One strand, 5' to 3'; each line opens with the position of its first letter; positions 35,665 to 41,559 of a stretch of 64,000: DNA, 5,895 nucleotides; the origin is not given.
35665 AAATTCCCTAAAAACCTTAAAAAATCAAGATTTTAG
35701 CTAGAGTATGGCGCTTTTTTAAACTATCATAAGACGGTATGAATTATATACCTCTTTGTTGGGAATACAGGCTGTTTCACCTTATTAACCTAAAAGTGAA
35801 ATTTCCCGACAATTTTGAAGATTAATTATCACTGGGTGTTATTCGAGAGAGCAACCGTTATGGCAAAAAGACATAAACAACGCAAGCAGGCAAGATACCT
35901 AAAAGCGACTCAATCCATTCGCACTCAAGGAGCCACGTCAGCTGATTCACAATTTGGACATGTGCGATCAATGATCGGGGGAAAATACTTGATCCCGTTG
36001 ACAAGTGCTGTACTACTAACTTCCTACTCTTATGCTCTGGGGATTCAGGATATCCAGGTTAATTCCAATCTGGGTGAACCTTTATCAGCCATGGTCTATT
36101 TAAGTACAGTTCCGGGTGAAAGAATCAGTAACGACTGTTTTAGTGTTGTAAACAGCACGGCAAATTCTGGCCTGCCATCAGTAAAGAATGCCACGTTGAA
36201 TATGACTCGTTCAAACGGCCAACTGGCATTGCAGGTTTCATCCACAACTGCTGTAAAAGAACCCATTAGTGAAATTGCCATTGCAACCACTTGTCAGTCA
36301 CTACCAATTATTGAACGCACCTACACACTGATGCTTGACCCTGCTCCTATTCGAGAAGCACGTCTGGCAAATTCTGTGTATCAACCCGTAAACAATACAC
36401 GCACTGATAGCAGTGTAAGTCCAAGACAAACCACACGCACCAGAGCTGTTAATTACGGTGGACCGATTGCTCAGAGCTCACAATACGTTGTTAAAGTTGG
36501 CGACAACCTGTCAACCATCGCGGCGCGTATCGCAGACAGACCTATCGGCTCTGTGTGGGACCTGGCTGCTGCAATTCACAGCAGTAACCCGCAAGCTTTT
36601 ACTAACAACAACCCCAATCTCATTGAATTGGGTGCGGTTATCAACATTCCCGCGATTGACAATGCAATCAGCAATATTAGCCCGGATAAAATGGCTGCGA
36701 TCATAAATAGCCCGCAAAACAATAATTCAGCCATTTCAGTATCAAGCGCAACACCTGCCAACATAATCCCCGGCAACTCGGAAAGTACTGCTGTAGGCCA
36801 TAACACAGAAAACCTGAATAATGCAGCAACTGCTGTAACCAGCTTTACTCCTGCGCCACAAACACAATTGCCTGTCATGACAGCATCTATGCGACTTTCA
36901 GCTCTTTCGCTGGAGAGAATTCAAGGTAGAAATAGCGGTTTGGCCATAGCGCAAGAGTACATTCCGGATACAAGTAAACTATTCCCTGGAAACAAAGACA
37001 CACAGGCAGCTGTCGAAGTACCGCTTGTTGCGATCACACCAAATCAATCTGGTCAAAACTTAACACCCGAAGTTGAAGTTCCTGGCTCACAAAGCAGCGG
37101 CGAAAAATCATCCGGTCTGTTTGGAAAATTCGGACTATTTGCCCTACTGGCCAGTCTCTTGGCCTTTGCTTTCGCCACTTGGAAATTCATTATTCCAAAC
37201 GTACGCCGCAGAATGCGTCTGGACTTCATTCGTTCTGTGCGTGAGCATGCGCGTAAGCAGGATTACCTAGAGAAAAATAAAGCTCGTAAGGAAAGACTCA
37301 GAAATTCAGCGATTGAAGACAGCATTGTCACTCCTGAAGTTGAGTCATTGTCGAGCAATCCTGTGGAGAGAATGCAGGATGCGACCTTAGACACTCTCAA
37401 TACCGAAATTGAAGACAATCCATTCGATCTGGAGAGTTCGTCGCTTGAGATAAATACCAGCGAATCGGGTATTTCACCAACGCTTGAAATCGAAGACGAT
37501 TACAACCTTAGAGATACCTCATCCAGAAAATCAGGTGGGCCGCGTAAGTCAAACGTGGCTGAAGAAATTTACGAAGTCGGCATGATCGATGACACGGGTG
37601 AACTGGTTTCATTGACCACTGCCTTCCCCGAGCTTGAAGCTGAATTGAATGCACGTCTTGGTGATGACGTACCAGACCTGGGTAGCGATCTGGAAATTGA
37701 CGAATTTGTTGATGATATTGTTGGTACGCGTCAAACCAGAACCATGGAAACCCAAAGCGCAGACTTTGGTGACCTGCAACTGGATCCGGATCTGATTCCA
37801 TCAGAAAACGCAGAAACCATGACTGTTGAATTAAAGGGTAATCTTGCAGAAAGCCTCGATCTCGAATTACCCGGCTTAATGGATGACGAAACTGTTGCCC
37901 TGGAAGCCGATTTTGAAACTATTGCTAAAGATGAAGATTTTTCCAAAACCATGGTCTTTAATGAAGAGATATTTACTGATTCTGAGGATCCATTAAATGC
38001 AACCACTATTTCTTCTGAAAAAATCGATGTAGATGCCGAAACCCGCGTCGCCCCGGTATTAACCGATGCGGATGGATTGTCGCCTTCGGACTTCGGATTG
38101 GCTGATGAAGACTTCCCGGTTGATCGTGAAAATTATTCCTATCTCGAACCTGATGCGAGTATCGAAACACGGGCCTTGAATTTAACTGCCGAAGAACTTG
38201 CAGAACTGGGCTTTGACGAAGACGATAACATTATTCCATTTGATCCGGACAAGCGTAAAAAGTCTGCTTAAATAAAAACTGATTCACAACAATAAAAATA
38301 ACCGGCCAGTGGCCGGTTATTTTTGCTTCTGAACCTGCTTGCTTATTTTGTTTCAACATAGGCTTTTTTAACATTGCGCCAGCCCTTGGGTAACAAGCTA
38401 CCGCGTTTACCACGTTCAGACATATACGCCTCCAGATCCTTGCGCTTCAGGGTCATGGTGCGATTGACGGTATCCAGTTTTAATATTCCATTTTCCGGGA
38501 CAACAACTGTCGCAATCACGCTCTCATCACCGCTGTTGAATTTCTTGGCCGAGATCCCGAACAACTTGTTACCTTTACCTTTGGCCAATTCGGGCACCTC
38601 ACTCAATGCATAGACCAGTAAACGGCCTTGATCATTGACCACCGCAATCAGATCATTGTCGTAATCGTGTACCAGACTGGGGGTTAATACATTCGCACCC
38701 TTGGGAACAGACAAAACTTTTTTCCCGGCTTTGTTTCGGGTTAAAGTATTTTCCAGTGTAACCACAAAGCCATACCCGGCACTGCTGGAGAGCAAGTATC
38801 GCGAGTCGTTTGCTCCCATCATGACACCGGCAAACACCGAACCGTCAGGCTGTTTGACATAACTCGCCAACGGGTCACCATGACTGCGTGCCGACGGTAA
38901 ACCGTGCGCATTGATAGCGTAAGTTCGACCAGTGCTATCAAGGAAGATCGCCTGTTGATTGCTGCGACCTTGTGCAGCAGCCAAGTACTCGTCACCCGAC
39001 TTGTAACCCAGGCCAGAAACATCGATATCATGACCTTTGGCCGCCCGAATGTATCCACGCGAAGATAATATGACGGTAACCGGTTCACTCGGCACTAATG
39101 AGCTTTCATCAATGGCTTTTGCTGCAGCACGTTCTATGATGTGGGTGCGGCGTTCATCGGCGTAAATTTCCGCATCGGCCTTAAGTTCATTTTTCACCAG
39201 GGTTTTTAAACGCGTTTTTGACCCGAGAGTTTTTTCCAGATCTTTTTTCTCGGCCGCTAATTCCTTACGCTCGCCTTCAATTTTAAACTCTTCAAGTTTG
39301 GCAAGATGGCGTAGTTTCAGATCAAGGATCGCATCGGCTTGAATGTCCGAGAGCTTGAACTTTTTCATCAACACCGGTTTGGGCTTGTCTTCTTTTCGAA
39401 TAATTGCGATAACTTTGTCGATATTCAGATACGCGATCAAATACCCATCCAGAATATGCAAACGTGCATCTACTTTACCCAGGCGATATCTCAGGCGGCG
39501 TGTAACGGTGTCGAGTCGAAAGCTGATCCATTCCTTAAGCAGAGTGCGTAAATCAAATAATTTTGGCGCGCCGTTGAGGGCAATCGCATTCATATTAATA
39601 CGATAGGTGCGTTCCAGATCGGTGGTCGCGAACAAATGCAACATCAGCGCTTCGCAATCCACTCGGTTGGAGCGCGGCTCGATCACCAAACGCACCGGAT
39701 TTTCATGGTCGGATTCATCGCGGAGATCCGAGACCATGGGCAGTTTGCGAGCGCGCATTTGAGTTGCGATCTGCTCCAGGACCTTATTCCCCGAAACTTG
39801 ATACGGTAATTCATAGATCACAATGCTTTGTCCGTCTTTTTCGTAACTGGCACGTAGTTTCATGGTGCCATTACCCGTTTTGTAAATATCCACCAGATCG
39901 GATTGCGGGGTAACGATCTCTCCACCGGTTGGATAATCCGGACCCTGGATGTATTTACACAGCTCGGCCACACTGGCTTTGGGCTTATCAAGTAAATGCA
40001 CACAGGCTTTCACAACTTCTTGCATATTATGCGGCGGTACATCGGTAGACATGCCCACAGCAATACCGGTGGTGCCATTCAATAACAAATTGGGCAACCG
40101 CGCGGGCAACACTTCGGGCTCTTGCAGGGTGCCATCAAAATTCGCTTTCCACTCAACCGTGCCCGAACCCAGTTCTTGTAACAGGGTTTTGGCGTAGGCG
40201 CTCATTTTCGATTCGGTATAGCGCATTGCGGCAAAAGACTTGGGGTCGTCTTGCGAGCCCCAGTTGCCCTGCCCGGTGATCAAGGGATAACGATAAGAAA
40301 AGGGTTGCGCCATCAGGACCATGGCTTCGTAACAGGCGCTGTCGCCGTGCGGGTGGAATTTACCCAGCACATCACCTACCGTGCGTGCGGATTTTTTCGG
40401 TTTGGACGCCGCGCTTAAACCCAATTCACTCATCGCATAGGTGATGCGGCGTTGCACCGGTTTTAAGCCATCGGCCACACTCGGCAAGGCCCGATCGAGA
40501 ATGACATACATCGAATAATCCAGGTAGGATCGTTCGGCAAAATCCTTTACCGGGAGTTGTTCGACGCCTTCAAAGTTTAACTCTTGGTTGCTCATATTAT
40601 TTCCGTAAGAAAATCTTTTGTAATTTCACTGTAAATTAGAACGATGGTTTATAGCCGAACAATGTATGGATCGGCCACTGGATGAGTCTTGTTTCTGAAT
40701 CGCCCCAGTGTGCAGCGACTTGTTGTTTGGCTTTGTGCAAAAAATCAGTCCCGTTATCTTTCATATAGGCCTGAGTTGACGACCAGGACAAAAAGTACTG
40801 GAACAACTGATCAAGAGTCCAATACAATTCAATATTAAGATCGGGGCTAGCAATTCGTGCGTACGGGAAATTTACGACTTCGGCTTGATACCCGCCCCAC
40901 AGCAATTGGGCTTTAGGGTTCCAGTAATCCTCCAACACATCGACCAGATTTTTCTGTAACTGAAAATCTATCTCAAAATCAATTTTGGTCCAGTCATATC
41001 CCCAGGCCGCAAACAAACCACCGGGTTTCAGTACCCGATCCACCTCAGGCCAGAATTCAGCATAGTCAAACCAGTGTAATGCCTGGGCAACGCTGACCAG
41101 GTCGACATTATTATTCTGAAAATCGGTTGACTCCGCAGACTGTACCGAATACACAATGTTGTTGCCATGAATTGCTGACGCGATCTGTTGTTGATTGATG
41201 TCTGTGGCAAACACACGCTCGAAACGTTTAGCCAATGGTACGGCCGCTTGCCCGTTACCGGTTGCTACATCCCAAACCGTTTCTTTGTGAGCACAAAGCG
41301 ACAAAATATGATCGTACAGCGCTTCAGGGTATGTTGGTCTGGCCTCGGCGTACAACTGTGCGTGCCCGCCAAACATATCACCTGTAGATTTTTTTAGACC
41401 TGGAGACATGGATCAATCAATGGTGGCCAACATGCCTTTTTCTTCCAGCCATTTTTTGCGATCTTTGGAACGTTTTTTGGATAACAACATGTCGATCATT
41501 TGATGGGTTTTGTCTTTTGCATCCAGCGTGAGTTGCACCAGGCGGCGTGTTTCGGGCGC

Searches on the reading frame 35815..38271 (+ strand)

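Call 70: search_protein_families(library=pfam, proteins=[window:35815-38271:+], max_evalue=0.0001)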
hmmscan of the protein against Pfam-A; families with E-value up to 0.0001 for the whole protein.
window:35815-38271:+ (818 aa): 1 family
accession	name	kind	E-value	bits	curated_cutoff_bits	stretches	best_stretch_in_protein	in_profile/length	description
PF25800.1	FimV_N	-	3.7e-09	37.1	27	1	75-176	1-107/108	FimV N-terminal domain Ig-like domain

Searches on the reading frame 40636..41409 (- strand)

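Call 70: search_protein_families(library=pfam, proteins=[window:40636-41409:-], max_evalue=0.0001)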
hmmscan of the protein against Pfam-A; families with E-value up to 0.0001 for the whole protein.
window:40636-41409:- (257 aa): 4 families
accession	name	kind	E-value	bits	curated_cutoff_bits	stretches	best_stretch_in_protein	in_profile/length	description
PF08241.18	Methyltransf_11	-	6.8e-17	62.3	21.2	1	47-134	2-94/95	Methyltransferase domain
PF13649.12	Methyltransf_25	-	5.3e-14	53.1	27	1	45-131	1-97/97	Methyltransferase domain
PF08242.18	Methyltransf_12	-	2.4e-07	31.8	30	1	47-133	2-98/98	Methyltransferase domain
PF13847.12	Methyltransf_31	-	3.7e-06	27.1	27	1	42-135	4-109/145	Methyltransferase domain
